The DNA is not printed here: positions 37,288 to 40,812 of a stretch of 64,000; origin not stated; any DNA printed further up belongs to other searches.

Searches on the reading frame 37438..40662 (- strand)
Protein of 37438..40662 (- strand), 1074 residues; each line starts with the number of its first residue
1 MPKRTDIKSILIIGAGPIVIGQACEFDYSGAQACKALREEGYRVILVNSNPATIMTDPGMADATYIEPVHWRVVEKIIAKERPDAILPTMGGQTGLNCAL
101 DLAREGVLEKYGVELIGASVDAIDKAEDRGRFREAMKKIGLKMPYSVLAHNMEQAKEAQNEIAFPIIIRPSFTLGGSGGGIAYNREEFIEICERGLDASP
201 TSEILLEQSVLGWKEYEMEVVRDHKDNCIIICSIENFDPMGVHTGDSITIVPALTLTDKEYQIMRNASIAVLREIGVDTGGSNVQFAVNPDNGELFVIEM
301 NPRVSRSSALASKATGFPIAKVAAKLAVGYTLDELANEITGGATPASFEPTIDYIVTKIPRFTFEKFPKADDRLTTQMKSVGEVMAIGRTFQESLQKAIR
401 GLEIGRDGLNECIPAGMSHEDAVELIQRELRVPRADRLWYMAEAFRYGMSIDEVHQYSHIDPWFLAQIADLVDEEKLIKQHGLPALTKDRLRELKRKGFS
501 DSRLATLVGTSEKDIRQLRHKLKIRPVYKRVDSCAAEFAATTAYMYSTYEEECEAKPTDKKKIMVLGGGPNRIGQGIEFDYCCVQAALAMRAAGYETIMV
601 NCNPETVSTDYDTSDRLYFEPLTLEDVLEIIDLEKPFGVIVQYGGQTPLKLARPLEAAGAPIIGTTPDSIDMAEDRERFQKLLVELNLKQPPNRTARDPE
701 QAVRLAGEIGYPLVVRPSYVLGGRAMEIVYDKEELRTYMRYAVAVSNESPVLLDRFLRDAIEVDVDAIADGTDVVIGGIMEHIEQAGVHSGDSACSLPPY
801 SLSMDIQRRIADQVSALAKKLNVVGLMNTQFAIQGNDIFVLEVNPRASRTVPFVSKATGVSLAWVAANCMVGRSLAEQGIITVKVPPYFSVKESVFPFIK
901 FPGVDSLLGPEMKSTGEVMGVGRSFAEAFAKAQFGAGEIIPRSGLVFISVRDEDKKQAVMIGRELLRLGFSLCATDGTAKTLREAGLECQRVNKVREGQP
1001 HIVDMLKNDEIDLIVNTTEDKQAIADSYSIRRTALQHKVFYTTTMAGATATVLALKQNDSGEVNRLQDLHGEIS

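Call 39: search_protein_families(library=ncbifam, proteins=[window:37438-40662:-], max_evalue=0.00001)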
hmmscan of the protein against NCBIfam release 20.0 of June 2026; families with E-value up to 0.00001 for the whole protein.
window:37438-40662:- (1074 aa): 39 families (the best 25 are shown)
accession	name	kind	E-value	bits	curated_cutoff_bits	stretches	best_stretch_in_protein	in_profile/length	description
NF003671.0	PRK05294.1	equivalog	0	1771.1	599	1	1-1069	1-1057/1058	carbamoyl-phosphate synthase large subunit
TIGR01369.1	CPSaseII_lrg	equivalog_domain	0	1568.5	1027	1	2-1054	1-1051/1052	carbamoyl-phosphate synthase (glutamine-hydrolyzing) large subunit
NF006406.0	PRK08654.1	equivalog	4e-30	104.8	739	2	80-339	72-327/499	acetyl-CoA carboxylase biotin carboxylase subunit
NF009402.0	PRK12767.1-1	equivalog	8.2e-28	97.2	218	2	29-311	15-283/329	carbamoyl phosphate synthase-like protein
NF009554.0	PRK12999.1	equivalog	1e-26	93.1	965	2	108-335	99-328/1147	pyruvate carboxylase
NF006367.0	PRK08591.1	subfamily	7.6e-26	90.8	597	2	107-339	94-328/451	acetyl-CoA carboxylase biotin carboxylase subunit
TIGR00514.1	accC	equivalog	3e-25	89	626.5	2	107-334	94-323/449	acetyl-CoA carboxylase biotin carboxylase subunit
TIGR01235.1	pyruv_carbox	equivalog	3.2e-25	87.9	1114.45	2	77-333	69-322/1143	pyruvate carboxylase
NF053643.1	Ddl_archaea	equivalog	4.3e-24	85.2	500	2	38-329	19-297/367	putative pseudomurein biosynthesis ATP-grasp protein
NF006286.0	PRK08462.1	equivalog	1.1e-22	80.5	740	2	107-334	96-325/445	acetyl-CoA carboxylase biotin carboxylase subunit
NF005525.0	PRK07178.1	equivalog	8e-22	77.5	768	1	83-339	74-326/471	acetyl-CoA carboxylase biotin carboxylase subunit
NF004085.0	PRK05586.1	equivalog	4.8e-21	75.2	723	2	109-339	96-328/448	acetyl-CoA carboxylase biotin carboxylase subunit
NF009471.0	PRK12833.1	equivalog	5.6e-21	74.6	686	2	651-868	94-317/467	acetyl-CoA carboxylase biotin carboxylase subunit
NF009404.0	PRK12767.1-3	equivalog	2.9e-20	72.5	316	2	107-312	90-292/344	carbamoyl phosphate synthase-like protein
TIGR01205.1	D_ala_D_alaTIGR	subfamily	2.9e-20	72.5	245.65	1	29-302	19-285/318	D-alanine--D-alanine ligase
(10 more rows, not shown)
